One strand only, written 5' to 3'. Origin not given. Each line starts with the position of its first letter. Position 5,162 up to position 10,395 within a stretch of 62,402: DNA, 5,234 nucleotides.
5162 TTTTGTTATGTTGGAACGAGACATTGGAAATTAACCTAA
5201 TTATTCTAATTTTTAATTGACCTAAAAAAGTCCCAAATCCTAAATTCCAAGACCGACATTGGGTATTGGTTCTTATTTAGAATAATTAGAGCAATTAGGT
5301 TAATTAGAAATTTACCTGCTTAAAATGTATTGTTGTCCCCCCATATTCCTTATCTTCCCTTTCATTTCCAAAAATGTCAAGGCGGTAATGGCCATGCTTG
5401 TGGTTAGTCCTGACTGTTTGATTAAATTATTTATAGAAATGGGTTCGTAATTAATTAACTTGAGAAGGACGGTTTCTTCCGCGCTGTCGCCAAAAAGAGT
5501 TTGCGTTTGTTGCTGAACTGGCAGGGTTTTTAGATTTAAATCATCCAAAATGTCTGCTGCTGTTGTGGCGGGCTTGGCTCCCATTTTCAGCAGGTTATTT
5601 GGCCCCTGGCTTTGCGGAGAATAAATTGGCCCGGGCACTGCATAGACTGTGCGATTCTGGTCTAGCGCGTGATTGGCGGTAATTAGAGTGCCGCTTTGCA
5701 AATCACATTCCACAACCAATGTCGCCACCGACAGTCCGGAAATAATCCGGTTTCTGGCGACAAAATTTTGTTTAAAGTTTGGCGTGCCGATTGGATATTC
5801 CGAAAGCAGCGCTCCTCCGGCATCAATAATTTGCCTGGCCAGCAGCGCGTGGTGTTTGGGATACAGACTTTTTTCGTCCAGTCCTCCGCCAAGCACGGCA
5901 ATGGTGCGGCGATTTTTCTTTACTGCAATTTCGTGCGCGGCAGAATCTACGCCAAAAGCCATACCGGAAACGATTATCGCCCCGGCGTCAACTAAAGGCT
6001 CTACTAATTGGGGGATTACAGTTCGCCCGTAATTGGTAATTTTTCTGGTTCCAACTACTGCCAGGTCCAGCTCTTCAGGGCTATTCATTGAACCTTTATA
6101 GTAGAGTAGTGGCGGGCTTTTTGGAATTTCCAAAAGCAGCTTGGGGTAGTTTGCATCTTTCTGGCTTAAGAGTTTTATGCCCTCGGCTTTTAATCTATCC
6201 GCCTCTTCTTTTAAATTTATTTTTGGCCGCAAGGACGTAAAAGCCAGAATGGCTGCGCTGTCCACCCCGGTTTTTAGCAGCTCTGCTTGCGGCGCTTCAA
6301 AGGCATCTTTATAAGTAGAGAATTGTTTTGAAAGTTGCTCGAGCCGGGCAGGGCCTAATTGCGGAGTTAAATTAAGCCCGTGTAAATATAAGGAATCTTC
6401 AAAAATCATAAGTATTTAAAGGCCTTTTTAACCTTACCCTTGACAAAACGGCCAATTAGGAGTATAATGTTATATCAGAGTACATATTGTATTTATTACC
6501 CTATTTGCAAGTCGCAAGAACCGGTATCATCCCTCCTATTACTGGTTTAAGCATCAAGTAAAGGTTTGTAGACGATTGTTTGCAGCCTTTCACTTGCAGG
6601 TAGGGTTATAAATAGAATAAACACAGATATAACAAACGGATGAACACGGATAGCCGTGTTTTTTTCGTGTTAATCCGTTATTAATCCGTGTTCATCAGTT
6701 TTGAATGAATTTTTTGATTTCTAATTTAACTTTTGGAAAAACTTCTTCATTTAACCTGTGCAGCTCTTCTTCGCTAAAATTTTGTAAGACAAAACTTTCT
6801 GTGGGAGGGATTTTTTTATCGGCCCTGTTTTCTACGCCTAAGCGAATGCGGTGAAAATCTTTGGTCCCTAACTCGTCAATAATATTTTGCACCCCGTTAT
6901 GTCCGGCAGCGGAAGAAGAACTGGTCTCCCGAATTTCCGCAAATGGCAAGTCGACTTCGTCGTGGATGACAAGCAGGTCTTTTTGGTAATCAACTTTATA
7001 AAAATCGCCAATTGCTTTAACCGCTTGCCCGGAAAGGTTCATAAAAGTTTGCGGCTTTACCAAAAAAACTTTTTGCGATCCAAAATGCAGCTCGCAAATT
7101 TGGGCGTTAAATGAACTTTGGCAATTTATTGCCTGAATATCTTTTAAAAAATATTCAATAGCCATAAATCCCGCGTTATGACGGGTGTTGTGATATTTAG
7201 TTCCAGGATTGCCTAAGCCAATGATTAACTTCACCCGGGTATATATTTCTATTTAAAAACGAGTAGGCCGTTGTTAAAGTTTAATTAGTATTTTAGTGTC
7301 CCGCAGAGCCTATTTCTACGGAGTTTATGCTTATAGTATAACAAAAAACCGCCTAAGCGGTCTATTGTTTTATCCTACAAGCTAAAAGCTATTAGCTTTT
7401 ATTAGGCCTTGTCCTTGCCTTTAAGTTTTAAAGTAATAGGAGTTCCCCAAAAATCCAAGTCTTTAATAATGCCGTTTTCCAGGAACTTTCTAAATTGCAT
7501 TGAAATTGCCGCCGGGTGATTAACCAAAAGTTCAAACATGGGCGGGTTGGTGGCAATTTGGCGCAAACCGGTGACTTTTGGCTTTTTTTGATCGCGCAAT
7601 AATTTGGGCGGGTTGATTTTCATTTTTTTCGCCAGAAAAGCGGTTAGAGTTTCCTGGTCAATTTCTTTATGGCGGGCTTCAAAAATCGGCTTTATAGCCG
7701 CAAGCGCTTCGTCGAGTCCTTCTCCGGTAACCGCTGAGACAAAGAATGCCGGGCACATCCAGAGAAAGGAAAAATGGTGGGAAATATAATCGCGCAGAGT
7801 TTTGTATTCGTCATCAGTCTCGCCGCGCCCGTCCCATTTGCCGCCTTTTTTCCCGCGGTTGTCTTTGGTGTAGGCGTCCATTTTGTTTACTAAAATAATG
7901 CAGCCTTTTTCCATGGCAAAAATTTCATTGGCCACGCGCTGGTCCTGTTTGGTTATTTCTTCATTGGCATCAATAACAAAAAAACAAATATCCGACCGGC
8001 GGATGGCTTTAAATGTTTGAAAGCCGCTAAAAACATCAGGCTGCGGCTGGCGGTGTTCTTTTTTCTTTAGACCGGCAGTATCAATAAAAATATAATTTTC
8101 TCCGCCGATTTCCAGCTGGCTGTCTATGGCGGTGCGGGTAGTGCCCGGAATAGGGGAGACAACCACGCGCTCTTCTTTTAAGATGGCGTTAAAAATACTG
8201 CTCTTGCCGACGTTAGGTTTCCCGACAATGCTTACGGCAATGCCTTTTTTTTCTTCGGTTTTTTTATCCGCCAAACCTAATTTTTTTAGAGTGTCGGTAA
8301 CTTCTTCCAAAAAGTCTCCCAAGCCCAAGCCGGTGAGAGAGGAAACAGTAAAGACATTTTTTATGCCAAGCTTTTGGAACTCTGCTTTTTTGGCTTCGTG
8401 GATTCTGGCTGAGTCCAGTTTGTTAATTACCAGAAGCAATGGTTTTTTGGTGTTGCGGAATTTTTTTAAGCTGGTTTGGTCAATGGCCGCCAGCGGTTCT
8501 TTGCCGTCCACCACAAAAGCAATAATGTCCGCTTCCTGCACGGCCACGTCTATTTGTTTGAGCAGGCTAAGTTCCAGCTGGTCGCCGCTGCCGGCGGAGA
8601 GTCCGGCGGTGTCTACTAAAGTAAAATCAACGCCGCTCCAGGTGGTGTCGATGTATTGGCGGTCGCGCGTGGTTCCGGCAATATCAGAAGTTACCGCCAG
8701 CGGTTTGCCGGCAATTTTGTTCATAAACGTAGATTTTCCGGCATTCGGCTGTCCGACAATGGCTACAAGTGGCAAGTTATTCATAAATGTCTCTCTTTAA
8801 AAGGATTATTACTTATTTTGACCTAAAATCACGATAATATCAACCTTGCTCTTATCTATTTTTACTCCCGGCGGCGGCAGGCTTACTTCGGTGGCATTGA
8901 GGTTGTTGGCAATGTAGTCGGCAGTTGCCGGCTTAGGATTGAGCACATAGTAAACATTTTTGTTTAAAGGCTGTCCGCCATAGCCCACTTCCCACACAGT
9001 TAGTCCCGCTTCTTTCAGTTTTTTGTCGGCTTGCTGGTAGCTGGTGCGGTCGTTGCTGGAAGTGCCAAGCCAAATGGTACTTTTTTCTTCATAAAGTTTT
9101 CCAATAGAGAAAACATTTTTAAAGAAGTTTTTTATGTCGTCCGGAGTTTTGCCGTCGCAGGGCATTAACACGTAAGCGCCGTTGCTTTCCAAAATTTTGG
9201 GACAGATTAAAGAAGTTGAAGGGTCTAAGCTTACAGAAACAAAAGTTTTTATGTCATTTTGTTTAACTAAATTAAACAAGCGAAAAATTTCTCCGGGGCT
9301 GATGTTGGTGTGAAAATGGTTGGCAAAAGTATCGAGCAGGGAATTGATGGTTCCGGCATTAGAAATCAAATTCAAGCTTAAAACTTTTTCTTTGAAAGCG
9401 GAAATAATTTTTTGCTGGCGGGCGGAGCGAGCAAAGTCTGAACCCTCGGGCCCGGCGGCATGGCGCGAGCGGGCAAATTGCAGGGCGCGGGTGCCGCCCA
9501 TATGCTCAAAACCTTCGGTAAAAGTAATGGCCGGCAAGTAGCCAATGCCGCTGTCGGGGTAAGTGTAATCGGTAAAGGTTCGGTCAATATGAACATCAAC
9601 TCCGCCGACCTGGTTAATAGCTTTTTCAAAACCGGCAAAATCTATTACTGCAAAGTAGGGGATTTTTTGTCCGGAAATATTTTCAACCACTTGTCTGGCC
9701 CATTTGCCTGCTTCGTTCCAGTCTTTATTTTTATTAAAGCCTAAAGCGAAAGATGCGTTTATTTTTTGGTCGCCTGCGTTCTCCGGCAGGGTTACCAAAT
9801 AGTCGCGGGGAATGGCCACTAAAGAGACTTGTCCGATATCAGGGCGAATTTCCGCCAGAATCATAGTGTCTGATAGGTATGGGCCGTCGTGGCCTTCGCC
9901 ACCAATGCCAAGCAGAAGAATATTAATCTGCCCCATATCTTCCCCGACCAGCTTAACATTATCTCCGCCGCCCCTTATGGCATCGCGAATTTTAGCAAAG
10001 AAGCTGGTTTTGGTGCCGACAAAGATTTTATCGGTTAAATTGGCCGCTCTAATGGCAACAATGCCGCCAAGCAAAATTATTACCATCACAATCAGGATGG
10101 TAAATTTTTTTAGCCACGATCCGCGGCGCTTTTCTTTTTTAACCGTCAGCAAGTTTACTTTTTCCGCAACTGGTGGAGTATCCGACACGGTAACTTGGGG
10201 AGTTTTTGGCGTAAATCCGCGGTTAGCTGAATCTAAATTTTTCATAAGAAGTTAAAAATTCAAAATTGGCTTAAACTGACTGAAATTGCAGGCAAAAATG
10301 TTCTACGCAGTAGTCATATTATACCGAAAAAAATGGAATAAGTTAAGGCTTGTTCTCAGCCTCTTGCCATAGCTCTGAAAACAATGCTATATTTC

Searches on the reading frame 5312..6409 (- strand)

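Call 69: search_protein_families(library=pfam, proteins=[window:5312-6409:-], max_evalue=0.0001)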
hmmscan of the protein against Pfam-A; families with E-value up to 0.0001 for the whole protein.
window:5312-6409:- (365 aa): 2 families
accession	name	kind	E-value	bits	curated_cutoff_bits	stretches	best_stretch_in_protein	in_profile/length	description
PF02481.21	DNA_processg_A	-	9.2e-72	241.1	29.6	1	73-282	2-211/212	DNA recombination-mediator protein A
PF17782.7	DprA_WH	-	1.4e-09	38.3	22.9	1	301-359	3-61/61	DprA winged helix domain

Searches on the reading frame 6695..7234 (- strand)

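Call 69: search_protein_families(library=pfam, proteins=[window:6695-7234:-], max_evalue=0.0001)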
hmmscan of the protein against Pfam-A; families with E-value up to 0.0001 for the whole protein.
window:6695-7234:- (179 aa): 1 family
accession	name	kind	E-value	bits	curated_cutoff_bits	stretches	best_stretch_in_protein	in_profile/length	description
PF01195.25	Pept_tRNA_hydro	-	1.6e-55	188.3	27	1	3-177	1-171/183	Peptidyl-tRNA hydrolase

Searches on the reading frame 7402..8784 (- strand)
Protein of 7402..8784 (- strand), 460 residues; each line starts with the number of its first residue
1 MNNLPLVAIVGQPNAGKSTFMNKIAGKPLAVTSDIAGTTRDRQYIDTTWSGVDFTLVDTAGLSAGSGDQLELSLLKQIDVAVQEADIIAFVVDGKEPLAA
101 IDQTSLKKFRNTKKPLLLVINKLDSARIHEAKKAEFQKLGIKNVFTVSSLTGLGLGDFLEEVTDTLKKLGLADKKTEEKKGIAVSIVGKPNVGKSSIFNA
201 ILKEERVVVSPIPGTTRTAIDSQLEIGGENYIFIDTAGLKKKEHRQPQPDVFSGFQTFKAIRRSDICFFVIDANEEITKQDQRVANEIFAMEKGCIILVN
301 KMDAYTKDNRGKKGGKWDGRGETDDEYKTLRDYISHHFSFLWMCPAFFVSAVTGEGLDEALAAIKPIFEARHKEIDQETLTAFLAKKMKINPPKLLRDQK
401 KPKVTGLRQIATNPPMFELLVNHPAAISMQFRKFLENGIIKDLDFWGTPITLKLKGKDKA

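Call 37: search_protein_families(library=pfam, proteins=[window:7402-8784:-], max_evalue=0.001)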
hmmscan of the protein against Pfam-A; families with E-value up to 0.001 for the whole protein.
window:7402-8784:- (460 aa): 16 families
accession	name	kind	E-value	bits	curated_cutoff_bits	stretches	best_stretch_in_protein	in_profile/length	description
PF01926.29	MMR_HSR1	-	6.6e-55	184.5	21.9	2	7-122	2-113/113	50S ribosome-binding GTPase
PF02421.24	FeoB_N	-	1.7e-21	76.8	27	2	7-142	3-137/156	Ferrous iron transport protein B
PF00350.29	Dynamin_N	-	4.2e-20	72.9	27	1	7-39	1-33/168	Dynamin family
PF00009.33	GTP_EFTU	-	1.3e-19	71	26.5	2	257-365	86-183/188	Elongation factor Tu GTP binding domain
PF14714.11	KH_dom-like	-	1.4e-14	54.5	27.3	1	375-455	2-81/81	KH-domain-like of EngA bacterial GTPase enzymes, C-terminal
PF04548.22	AIG1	-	1.3e-08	34.9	27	0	186-289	5-108/212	AIG1 family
PF03193.22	RsgA_GTPase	-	1.9e-07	31.5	30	0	105-240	45-169/174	RsgA GTPase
PF02492.25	cobW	-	5.3e-06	26.6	20.7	0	230-309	85-160/180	CobW/HypB/UreG, nucleotide-binding domain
PF10662.15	PduV-EutP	-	1.4e-05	25.4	21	1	71-159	49-138/143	Ethanolamine utilisation - propanediol utilisation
PF08477.19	Roc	-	2.8e-05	24.8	27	0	7-124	2-119/119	Ras of Complex, Roc, domain of DAPkinase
PF00005.33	ABC_tran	-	5.9e-05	24.1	25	0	6-33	13-40/137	ABC transporter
PF00625.27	Guanylate_kin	-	7.8e-05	22.9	25.2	0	186-242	7-62/182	Guanylate kinase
PF03308.22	MeaB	-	0.00013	21.6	23.1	0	291-371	170-238/273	Methylmalonyl Co-A mutase-associated GTPase MeaB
PF19993.5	DO-GTPase2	-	0.00024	21.3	27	0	6-21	2-17/226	Double-GTPase 2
PF00071.28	Ras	-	0.0006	19.9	21.6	0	7-139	2-130/162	Ras family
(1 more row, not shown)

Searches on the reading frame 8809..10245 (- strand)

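Call 37: search_protein_families(library=pfam, proteins=[window:8809-10245:-], max_evalue=0.001)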
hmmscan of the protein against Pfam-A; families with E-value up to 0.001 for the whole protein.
window:8809-10245:- (478 aa): 1 family
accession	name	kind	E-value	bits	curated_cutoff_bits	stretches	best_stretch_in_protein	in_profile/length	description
PF03816.19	LytR_cpsA_psr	-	2.7e-32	112.4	24.6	1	125-288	2-148/150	LytR_cpsA_psr family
